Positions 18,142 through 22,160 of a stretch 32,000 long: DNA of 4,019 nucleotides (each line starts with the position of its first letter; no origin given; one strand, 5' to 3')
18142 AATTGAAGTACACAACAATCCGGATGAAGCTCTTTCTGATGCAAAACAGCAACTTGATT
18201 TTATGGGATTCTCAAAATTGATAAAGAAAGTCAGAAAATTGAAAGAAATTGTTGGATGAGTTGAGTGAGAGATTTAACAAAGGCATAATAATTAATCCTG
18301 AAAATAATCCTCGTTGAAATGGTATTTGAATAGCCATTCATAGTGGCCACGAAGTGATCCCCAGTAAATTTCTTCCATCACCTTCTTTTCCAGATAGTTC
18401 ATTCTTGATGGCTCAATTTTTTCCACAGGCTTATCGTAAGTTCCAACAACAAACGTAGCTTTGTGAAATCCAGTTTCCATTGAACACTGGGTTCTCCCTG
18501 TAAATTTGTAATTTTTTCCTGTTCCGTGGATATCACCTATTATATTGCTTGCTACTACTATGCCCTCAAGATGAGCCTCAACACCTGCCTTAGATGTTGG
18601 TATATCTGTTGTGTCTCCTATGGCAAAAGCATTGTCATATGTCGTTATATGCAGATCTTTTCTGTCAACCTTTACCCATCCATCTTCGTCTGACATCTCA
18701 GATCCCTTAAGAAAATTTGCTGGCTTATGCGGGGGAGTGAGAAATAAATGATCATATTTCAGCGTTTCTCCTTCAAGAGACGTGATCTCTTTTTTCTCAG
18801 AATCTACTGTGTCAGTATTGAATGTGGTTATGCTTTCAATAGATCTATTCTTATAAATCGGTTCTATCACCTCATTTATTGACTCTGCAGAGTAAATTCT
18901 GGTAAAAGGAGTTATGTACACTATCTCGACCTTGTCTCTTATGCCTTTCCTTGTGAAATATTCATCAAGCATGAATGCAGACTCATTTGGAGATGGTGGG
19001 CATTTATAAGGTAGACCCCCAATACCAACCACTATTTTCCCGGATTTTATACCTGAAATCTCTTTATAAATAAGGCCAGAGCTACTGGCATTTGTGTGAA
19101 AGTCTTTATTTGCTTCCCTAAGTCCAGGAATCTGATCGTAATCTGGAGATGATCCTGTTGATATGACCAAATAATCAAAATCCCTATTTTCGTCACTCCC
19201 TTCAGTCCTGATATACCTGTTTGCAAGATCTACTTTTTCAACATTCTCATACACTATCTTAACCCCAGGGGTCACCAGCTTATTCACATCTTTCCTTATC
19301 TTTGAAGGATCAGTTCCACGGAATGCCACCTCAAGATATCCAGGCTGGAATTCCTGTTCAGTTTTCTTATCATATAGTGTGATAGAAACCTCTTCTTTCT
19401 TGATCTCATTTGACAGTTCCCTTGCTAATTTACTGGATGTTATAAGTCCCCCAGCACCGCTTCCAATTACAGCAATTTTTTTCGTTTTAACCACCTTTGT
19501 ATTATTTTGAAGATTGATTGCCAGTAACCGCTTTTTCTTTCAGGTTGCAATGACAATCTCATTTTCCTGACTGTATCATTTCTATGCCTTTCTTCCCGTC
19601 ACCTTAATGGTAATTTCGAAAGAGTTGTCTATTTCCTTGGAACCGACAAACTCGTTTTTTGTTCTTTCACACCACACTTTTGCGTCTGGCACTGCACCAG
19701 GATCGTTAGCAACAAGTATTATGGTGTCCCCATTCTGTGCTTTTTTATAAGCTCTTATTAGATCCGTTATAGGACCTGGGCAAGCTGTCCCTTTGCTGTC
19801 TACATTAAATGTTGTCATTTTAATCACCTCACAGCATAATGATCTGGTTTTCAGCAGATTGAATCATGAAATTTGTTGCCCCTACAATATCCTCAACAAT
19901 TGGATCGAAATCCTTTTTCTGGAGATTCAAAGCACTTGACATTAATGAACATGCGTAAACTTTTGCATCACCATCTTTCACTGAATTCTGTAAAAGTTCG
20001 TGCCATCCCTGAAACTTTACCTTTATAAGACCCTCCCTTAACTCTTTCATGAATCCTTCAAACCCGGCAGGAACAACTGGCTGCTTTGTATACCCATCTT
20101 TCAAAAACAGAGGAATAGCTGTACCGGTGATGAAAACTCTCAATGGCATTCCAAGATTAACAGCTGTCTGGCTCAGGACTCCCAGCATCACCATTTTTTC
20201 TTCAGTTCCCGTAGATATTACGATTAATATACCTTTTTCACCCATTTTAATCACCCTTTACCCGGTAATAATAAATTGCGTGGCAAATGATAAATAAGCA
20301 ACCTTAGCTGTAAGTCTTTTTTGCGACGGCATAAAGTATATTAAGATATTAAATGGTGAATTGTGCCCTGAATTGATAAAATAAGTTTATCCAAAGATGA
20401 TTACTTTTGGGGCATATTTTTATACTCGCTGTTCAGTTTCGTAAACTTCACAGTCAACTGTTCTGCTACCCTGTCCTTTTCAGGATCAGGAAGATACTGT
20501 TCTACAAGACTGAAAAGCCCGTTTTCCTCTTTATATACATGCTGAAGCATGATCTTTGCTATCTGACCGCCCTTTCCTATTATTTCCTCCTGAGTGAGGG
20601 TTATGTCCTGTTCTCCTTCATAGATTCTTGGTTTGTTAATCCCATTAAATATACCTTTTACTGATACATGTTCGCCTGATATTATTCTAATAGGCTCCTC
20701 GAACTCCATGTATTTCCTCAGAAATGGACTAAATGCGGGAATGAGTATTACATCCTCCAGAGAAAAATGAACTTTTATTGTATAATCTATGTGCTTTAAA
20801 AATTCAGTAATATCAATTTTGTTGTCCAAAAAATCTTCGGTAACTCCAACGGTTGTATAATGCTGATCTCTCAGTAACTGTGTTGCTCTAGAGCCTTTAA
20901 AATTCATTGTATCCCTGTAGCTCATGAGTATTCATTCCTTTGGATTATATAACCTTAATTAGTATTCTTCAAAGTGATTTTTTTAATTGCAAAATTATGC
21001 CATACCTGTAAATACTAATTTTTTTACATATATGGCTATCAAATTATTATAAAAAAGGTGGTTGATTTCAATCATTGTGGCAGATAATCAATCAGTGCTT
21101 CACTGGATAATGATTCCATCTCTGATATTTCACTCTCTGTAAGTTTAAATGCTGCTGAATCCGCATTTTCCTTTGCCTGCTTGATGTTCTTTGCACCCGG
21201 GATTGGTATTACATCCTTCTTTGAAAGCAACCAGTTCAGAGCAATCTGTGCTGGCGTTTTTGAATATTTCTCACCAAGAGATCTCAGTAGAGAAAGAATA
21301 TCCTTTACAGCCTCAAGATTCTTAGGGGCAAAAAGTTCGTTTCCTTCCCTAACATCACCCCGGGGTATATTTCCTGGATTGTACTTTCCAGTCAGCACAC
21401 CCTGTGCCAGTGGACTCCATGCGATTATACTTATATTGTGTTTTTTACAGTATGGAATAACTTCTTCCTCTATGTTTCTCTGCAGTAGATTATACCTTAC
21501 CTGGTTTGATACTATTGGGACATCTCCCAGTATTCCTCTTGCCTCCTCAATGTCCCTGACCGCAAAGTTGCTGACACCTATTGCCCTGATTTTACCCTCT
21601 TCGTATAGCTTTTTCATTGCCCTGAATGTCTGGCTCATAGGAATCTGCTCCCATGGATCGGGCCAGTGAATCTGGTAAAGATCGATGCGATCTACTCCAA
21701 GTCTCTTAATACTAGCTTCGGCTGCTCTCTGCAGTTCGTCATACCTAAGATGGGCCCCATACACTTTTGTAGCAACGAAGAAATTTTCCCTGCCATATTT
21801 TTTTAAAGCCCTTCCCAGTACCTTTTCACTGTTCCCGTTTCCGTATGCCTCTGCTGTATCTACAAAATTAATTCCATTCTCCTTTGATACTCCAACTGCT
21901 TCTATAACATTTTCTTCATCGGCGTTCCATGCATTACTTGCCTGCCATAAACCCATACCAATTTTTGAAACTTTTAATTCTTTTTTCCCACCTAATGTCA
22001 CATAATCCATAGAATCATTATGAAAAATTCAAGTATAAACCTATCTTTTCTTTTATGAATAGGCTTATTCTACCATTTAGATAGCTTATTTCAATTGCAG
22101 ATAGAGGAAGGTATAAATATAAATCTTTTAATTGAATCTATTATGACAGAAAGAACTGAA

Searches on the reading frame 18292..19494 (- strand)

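Call 7: search_protein_families(library=pfam, proteins=[window:18292-19494:-], max_evalue=0.001)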
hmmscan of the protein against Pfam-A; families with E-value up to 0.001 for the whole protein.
window:18292-19494:- (400 aa): 2 families
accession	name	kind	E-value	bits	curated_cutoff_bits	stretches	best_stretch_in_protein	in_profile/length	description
PF07992.20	Pyr_redox_2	-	2.5e-17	63.7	26.1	1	6-298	2-280/291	Pyridine nucleotide-disulphide oxidoreductase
PF21706.3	FCSD_central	-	2e-06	28.3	27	1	147-249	9-111/116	Sulfide dehydrogenase [flavocytochrome c] flavoprotein chain, central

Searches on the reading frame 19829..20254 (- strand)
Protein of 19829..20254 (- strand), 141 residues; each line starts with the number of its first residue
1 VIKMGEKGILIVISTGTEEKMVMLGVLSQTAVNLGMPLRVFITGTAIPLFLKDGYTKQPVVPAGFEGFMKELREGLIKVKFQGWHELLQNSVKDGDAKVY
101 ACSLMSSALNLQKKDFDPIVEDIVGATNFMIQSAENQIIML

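Call 7: search_protein_families(library=pfam, proteins=[window:19829-20254:-], max_evalue=0.001)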
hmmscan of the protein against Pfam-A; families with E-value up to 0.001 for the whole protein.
window:19829-20254:- (141 aa): 1 family
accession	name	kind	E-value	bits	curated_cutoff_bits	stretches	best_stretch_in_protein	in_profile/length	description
PF13686.11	DrsE_2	-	2.2e-05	24.9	25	0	59-140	75-155/156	DsrE/DsrF/DrsH-like family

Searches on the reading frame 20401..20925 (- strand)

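Call 7: search_protein_families(library=pfam, proteins=[window:20401-20925:-], max_evalue=0.001)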
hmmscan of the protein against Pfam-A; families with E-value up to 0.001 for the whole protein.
window:20401-20925:- (174 aa): 1 family
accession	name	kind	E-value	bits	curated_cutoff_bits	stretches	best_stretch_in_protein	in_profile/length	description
PF01814.28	Hemerythrin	-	8.4e-06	26.7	25.3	1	16-140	4-126/127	Hemerythrin HHE cation binding domain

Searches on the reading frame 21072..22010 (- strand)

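Call 7: search_protein_families(library=pfam, proteins=[window:21072-22010:-], max_evalue=0.001)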
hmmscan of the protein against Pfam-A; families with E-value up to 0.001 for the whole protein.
window:21072-22010:- (312 aa): 1 family
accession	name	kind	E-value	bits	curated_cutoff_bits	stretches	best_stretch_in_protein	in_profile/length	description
PF00248.27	Aldo_ket_red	-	1.1e-80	271.3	24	1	16-301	1-289/291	Aldo/keto reductase family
